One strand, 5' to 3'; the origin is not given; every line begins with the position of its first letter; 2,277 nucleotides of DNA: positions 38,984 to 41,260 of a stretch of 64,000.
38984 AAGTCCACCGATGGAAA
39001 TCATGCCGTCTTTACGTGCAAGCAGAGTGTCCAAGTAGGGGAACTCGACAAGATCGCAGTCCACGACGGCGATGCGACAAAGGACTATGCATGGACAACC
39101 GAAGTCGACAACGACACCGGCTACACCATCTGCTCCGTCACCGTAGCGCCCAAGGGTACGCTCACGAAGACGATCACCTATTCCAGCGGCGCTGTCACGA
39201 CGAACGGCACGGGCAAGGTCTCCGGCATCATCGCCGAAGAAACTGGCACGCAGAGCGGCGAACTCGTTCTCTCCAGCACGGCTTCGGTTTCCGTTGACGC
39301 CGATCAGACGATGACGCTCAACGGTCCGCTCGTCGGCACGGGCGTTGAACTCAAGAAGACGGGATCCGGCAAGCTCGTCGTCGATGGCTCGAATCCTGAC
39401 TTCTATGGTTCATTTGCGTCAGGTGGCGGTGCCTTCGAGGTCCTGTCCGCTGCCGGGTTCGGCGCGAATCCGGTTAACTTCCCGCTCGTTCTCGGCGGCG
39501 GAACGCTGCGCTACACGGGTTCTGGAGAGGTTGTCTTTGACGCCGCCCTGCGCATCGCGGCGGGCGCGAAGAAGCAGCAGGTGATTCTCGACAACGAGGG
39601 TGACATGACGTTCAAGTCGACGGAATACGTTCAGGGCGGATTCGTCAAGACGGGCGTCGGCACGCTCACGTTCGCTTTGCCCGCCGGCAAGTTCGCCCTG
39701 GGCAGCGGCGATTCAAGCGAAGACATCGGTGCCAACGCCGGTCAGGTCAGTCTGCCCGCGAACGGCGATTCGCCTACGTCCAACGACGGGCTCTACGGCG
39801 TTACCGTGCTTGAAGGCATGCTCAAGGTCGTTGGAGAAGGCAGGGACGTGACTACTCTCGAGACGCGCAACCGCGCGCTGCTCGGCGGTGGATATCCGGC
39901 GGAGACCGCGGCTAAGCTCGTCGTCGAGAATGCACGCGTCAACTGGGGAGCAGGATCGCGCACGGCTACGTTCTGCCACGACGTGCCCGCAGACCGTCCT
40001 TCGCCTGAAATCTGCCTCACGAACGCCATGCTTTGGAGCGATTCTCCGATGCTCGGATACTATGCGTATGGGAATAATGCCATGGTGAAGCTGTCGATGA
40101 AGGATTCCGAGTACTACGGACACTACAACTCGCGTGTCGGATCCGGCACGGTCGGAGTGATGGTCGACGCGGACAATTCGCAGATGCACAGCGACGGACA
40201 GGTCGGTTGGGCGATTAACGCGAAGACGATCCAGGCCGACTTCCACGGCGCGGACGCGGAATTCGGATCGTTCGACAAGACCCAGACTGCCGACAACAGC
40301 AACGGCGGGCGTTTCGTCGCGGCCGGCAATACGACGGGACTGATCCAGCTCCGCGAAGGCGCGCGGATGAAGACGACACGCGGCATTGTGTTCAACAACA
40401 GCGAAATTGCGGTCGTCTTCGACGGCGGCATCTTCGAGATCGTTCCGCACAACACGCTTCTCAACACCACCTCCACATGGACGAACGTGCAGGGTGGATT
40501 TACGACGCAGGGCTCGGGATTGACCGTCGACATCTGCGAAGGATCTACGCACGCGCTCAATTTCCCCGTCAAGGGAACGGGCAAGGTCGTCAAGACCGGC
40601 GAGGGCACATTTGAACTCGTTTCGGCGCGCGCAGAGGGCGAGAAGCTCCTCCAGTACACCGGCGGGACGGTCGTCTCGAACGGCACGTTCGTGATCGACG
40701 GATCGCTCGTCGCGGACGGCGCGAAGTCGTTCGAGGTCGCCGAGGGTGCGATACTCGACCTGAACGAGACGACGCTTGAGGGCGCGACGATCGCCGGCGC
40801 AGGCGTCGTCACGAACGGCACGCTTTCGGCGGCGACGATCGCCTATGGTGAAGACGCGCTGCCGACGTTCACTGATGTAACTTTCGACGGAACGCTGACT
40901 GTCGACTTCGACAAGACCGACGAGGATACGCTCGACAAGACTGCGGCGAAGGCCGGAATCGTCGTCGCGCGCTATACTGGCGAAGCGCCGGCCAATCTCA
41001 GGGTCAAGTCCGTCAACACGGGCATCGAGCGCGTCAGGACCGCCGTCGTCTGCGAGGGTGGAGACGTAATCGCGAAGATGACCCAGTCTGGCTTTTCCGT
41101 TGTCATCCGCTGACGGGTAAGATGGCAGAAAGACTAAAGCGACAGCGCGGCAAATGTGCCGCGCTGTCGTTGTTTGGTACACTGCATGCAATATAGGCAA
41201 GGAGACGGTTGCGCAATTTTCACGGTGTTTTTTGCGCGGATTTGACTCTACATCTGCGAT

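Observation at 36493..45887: Tandem pair of ~1,500-aa PATR/beta-helix surface proteins with near-identical control region, conserved C-terminal module and a scrambled core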

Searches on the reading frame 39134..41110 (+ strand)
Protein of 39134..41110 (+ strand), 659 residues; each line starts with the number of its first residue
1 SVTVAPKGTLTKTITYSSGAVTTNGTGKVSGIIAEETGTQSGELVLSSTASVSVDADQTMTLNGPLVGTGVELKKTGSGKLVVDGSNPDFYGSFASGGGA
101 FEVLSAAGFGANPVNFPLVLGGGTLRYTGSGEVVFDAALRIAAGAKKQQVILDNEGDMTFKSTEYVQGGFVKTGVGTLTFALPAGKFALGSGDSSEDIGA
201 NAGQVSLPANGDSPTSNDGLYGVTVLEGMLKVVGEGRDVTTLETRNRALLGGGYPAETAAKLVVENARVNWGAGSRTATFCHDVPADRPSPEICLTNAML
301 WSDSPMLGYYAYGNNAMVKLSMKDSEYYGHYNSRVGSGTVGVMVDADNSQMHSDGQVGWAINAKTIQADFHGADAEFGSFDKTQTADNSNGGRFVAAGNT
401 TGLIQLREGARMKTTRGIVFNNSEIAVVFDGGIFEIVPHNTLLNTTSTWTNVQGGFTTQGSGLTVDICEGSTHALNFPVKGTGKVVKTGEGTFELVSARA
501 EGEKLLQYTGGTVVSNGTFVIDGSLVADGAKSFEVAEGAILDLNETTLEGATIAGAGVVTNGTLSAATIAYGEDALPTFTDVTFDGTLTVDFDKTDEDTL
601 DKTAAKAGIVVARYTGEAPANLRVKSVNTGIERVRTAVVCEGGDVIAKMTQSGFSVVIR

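Call 49: predict_structure(alignment_id=A1)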
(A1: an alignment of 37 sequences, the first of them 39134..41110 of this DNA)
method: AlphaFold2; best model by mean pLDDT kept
length: 659 residues; sequences in the alignment: 37
mean_pLDDT: 91.7   pTM: 0.87
mean pLDDT of the five models: 91.7, 91.7, 90.8, 90.5, 90.4
residues with pLDDT >= 90: 504; 70-90: 127; 50-70: 20; < 50: 8
segments of 3 or more residues with pLDDT < 50: 1-7
pLDDT, mean of each block of 10 residues (from residue 1): 46 89 88 95 90 97 90 96 94 96 96 95 96 97 95 98 97 98 97 86 90 93 96 97 95 93 98 86 88 98 88 85 95 86 97 81 95 95 67 89 97 94 95 92 88 94 96 96 97 93 94 98 94 97 96 97 95 93 93 92 91 91 91 89 93 58
secondary structure, 60 per line:
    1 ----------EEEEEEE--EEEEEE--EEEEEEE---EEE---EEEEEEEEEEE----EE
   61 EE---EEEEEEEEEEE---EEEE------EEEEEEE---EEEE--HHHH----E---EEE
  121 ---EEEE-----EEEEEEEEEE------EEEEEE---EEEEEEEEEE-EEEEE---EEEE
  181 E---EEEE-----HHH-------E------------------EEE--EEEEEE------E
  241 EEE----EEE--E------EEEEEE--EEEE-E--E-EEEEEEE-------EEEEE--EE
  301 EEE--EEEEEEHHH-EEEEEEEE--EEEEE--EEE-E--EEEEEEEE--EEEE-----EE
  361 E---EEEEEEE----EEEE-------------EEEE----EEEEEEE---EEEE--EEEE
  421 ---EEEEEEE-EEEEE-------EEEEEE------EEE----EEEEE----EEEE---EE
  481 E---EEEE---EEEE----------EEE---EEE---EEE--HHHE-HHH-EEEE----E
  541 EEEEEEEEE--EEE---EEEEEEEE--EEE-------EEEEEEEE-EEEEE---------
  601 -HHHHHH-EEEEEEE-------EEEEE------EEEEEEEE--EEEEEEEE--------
elements in order: E11-17 E20-25 E28-34 E38-40 E44-54 E59-62 E66-76 E80-83 E90-96 E100-103 H106-109 E118-120 E124-127 E133-142 E149-154 E158-167 E169-173 E177-181 E185-188 E223-225 E228-233 E240-243 E248-250 E260-265 E268-271 E278-284 E292-296 E299-303 E306-311 E316-323 E326-330 E333-335 E340-347 E350-353 E359-361 E365-371 E376-379 E393-396 E401-407 E411-414 E417-420 E424-430 E432-436 E444-449 E456-458 E463-467 E472-475 E479-481 E485-488 E492-495 E506-508 E512-514 E518-520 E532-535 E540-549 E552-554 E558-565 E568-570 E578-585 E587-591 H602-607 E609-615 E623-627 E634-641 E644-651
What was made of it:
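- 40886..41110 (+): P1 C-terminal domain: last 75 aa, ending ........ (family motif G-h-x-h-h-h-R, h = hydrophobic). In the model the last 8 residues are unstructured and the final 10-residue block has mean pLDDT 58 (call 49).
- On Type Va autotransporter: The region after the helix is about 75-125 aa and is modelled as 4-6 strands plus one helix (call 49).
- The tail residues are unstructured in the model (call 49).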

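Call 53: fold_search(model_id=the predicted structure, library=pdb)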
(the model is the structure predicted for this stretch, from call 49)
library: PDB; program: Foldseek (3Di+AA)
matches with E <= 10: 175; with E <= 0.001: 1
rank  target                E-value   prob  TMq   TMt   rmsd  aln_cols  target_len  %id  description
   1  1wxr                  4.8e-04  0.99  0.30  0.22  17.7       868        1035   12  Crystal structure of Heme Binding protein, an autotransporter hemoglobine protease from pathogenic Escherichia coli (released 2005-03-01)
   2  5j44_A                2.6e-03  0.87  0.26  0.20  18.1       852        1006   10  Crystal structure of the Secreted Extracellular protein A (SepA) from Shigella flexneri (released 2017-04-12)
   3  3sze                  3.3e-03  0.97  0.32  0.25  14.6       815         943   12  Crystal structure of the passenger domain of the E. coli autotransporter EspP (released 2011-10-12)
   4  9mne_A                3.8e-03  0.91  0.29  0.23  14.0       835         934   10  Crystal structure of enteropathogenic Escherichia coli EspC (released 2025-10-29)
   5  3ak5_A                5.5e-03  0.69  0.23  0.18  16.5       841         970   11  Hemoglobin protease (Hbp) passenger missing domain-2 (released 2010-10-06)
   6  3h09_B                7.3e-03  0.72  0.25  0.18  18.5       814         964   10  The structure of Haemophilus influenzae IgA1 protease (released 2009-04-21)
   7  7jvi_A                1.2e-02  0.18  0.12  0.16  18.1       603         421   12  Crystal structure of a beta-helix domain retrieved from capybara gut metagenome (released 2021-09-08)
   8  2iou_G                1.4e-02  0.44  0.19  0.22  16.0       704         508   10  Major Tropism Determinant P1 (Mtd-P1) Variant Complexed with Bordetella brochiseptica Virulence Factor Pertactin extra (released 2007-10-23)
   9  3ak5_D                1.5e-02  0.63  0.27  0.21  15.3       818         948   13  Hemoglobin protease (Hbp) passenger missing domain-2 (released 2010-10-06)
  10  4y9v_A                1.8e-02  0.44  0.19  0.20  16.3       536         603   12  Gp54 tailspike of Acinetobacter baumannii bacteriophage AP22 in complex with A. baumannii capsular saccharide (released 2017-02-01)
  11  4ru4_B                2.2e-02  0.15  0.14  0.14  19.9       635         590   11  Crystal structure of the tailspike protein gp49 from Pseudomonas phage LKA1 (released 2015-11-18)
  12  3h09_A                2.9e-02  0.51  0.26  0.19  18.7       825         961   10  The structure of Haemophilus influenzae IgA1 protease (released 2009-04-21)
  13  3syj                  4.6e-02  0.90  0.37  0.28  14.2       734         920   12  Crystal structure of the Haemophilus influenzae Hap adhesin (released 2011-08-24)
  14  4om9                  5.8e-02  0.44  0.28  0.22  14.6       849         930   12  X-Ray Crystal Structure of the passenger domain of Plasmid encoded toxin, an Autrotansporter Enterotoxin from enteroaggr (released 2014-03-12)
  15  3ak5_C                6.1e-02  0.25  0.22  0.17  16.0       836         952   12  Hemoglobin protease (Hbp) passenger missing domain-2 (released 2010-10-06)
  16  7w1c_D                8.1e-02  0.16  0.17  0.18  17.8       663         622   10  Crystal structure of Klebsiella pneumoniae K1 capsule-specific polysaccharide lyase in a P1 crystal form (released 2022-05-18)
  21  7w1c_E                1.2e-01  0.14  0.17  0.17  18.1       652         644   11  Crystal structure of Klebsiella pneumoniae K1 capsule-specific polysaccharide lyase in a P1 crystal form (released 2022-05-18)
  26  7w1c_A                2.2e-01  0.13  0.18  0.19  17.8       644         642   11  Crystal structure of Klebsiella pneumoniae K1 capsule-specific polysaccharide lyase in a P1 crystal form (released 2022-05-18)
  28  7w1c_B                2.3e-01  0.14  0.19  0.20  17.6       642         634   11  Crystal structure of Klebsiella pneumoniae K1 capsule-specific polysaccharide lyase in a P1 crystal form (released 2022-05-18)
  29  7w1c_C                2.3e-01  0.13  0.19  0.20  16.5       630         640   11  Crystal structure of Klebsiella pneumoniae K1 capsule-specific polysaccharide lyase in a P1 crystal form (released 2022-05-18)
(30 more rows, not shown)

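Call 92: fold_search(model_id=the predicted structure, library=viral)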
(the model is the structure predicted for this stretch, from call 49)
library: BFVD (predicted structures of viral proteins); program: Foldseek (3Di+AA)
matches with E <= 10: 330; with E <= 0.001: 0
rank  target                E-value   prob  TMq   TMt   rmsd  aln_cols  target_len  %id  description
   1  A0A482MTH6            2.2e-02  0.41  0.17  0.12  14.9       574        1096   10  Pectate lyase superfamily protein [Escherichia phage vB_EcoP_WFI101126]
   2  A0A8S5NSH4            2.4e-02  0.13  0.14  0.11  17.3       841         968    7  Tailspike protein [Podoviridae sp. ctrTt13]
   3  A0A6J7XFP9            2.5e-02  0.38  0.18  0.21  14.7       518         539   10  Pectate lyase superfamily protein [uncultured Caudovirales phage]
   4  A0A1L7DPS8            2.9e-02  0.25  0.18  0.14  18.7       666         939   10  Fiber protein [Vibrio phage Vp670]
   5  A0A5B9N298            3.0e-02  0.11  0.12  0.09  18.5       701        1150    7  Tail fiber [Escherichia phage Paul]
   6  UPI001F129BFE         3.7e-02  0.20  0.20  0.19  15.8       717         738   10  (no name look-up for this kind of identifier)
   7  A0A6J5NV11            3.7e-02  0.13  0.15  0.09  30.9       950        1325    9  Uncharacterized protein [uncultured Caudovirales phage]
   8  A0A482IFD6            3.9e-02  0.13  0.14  0.17  16.0       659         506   11  Pectate lyase superfamily protein [Escherichia phage Minorna]
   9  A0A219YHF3            3.9e-02  0.11  0.13  0.13  19.0       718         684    7  Depolymerase 2, capsule K5-specific [Klebsiella phage K5-4]
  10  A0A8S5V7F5            5.9e-02  0.38  0.25  0.19  14.6       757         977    8  Preneck appendage protein helix, VIRAL PROTEIN.05A [CrAss-like virus sp. ctUXy6]
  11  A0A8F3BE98            7.1e-02  0.25  0.18  0.17  14.3       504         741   12  Pectate lyase superfamily protein domain-containing protein [Vibrio phage vB_VpP_BT-1011]
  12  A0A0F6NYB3            7.1e-02  0.14  0.13  0.12  15.6       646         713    9  T7 tail fiber protein [Proteus phage PM 85]
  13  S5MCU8                1.1e-01  0.15  0.21  0.20  15.8       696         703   12  Uncharacterized protein [Sinorhizobium phage phiM12]
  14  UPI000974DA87         1.1e-01  0.08  0.13  0.13  19.1       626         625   11  (no name look-up for this kind of identifier)
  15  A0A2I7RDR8            1.1e-01  0.08  0.09  0.08  18.4       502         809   10  (no name in the UniProt tables at hand)
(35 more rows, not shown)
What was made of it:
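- Weaker Foldseek matches include PL6 alginate lyase, K1 capsule lyase, phage tailspike depolymerases, GH110 and GH28 (calls 53, 92).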
